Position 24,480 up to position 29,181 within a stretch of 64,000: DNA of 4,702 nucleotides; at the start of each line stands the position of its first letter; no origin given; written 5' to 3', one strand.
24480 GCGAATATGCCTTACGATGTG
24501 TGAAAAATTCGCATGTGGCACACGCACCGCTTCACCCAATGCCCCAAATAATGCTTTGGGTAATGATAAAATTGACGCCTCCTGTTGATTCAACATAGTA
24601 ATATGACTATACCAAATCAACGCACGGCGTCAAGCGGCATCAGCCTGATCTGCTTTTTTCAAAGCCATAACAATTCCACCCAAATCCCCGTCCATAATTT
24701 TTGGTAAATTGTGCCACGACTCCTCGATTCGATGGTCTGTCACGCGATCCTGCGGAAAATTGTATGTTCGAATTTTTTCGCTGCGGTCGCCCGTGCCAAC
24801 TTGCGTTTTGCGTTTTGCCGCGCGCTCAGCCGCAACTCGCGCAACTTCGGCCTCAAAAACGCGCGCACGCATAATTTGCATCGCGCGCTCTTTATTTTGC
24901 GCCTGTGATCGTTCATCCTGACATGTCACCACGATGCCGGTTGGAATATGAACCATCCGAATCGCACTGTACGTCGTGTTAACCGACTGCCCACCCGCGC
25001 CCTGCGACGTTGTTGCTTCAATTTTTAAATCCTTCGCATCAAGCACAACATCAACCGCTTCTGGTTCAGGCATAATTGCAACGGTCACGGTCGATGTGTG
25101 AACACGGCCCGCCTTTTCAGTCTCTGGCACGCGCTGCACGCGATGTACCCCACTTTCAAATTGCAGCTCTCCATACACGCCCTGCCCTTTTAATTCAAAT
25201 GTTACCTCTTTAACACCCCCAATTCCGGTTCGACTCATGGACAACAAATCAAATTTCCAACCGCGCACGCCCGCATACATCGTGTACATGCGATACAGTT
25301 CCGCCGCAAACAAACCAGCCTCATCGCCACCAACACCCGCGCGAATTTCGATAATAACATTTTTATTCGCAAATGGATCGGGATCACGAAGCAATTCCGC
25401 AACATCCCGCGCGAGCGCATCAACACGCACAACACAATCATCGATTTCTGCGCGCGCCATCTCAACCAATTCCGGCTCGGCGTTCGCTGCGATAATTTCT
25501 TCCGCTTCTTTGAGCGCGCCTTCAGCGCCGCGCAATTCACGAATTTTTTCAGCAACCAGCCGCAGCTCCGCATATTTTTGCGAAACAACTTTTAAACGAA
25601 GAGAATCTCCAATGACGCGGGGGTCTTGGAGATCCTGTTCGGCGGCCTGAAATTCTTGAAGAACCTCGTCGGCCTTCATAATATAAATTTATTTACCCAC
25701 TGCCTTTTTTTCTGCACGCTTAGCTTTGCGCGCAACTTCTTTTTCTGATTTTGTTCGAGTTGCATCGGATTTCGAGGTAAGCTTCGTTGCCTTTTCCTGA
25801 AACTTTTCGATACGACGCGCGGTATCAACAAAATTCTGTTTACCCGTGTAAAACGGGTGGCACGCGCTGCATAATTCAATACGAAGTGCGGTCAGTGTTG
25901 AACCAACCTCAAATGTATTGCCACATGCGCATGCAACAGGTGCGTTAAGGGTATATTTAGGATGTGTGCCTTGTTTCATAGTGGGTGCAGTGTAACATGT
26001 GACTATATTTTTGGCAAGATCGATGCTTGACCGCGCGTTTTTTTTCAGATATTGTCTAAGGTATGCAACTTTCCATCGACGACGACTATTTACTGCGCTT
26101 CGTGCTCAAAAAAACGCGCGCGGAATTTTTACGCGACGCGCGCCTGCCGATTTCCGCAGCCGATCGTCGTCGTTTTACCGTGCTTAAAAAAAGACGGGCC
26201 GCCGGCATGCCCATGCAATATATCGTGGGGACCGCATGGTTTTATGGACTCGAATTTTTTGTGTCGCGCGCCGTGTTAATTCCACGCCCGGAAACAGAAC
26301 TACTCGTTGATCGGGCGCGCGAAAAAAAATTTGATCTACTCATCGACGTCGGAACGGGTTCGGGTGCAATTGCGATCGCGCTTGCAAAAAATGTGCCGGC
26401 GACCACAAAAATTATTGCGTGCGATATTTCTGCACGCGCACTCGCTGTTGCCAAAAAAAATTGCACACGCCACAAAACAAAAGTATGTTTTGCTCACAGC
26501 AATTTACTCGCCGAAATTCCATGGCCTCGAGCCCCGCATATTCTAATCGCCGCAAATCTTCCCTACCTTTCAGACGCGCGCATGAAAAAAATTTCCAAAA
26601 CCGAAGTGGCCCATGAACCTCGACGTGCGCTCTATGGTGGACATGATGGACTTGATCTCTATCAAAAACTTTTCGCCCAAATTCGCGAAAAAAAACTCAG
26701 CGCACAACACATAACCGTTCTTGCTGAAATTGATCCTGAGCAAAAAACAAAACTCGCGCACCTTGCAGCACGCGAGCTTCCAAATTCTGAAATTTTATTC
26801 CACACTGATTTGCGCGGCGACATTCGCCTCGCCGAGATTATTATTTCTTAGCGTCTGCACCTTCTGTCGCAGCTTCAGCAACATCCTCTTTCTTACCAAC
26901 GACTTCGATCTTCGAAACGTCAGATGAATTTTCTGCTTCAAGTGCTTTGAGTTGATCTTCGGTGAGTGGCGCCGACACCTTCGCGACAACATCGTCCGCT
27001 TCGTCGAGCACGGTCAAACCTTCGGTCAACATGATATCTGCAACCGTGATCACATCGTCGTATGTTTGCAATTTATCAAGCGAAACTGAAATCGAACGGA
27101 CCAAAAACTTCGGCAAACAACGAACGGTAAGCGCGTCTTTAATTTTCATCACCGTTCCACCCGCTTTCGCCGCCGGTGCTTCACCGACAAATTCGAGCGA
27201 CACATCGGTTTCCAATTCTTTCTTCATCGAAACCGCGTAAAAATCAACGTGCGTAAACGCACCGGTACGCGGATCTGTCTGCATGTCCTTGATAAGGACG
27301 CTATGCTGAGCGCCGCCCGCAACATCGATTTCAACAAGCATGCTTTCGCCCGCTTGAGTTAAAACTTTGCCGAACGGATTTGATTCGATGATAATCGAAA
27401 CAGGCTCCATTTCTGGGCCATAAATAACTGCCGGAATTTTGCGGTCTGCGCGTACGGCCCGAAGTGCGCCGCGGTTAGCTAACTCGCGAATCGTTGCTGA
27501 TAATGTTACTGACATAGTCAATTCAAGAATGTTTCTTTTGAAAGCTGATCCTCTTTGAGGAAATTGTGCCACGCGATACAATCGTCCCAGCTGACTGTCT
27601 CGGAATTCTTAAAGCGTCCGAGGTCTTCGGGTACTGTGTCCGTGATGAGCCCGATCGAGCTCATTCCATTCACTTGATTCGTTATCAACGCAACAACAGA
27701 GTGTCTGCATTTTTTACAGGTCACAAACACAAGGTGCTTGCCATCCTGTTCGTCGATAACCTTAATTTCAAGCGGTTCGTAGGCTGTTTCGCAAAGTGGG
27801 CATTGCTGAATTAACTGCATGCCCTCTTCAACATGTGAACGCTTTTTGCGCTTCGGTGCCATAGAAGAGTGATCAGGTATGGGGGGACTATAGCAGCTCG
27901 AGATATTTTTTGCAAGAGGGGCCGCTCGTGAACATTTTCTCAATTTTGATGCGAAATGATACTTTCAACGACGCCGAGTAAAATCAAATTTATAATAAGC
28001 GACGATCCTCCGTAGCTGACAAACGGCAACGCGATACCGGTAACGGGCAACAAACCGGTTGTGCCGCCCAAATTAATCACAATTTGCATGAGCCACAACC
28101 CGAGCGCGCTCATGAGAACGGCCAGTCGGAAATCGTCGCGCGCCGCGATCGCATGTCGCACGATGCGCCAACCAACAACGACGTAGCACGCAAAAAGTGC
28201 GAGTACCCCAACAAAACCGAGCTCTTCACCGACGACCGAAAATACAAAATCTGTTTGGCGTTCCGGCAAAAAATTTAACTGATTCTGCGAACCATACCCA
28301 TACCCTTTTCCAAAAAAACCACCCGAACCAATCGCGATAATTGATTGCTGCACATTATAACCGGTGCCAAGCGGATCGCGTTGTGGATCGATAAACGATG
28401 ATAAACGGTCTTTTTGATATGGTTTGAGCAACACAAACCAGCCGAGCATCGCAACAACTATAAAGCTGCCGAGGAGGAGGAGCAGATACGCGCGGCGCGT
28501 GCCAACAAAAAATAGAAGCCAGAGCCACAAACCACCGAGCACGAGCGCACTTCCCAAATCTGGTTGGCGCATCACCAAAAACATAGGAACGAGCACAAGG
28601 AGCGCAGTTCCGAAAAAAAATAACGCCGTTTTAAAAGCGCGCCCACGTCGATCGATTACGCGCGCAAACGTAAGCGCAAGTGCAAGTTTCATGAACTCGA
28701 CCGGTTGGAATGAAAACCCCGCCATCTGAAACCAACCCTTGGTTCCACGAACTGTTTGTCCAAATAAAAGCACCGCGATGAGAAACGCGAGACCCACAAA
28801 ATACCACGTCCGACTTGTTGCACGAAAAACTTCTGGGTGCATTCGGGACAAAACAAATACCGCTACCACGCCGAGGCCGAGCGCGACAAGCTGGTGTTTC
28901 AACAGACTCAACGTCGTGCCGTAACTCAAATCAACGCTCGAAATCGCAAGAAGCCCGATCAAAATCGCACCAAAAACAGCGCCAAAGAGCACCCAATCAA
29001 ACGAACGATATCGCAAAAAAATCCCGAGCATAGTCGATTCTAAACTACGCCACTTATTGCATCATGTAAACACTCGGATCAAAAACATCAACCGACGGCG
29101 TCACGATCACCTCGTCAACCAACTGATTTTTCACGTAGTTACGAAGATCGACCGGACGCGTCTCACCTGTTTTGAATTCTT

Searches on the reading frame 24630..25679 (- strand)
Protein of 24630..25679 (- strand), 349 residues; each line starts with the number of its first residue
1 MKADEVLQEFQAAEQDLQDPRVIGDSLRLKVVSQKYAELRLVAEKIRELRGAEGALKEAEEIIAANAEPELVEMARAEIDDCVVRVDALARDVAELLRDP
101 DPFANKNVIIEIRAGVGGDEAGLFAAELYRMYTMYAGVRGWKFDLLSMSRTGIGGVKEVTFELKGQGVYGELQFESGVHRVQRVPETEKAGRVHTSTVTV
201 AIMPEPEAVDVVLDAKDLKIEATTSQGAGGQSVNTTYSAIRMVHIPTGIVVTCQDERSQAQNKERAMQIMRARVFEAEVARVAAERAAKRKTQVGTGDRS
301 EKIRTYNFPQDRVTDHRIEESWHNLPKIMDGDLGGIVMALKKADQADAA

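Call 113: search_protein_families(library=pfam, proteins=[window:24630-25679:-], max_evalue=0.0001)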
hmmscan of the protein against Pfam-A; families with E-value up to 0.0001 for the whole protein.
window:24630-25679:- (349 aa): 2 families
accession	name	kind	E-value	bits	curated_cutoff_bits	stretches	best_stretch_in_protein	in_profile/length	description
PF03462.23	PCRF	-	1.5e-62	211.3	24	1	8-200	3-194/194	PCRF domain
PF00472.26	RF-1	-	2.9e-39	134.1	35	1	208-317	2-116/116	RF-1 domain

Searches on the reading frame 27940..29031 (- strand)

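Call 85: search_protein_families(library=pfam, proteins=[window:27940-29031:-], max_evalue=0.0001)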
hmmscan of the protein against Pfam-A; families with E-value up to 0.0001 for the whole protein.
window:27940-29031:- (363 aa): 1 family
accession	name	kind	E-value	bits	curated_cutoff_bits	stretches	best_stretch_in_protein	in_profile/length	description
PF01098.24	FTSW_RODA_SPOVE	-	5e-91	305.8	26.4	1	19-362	13-354/356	Cell cycle protein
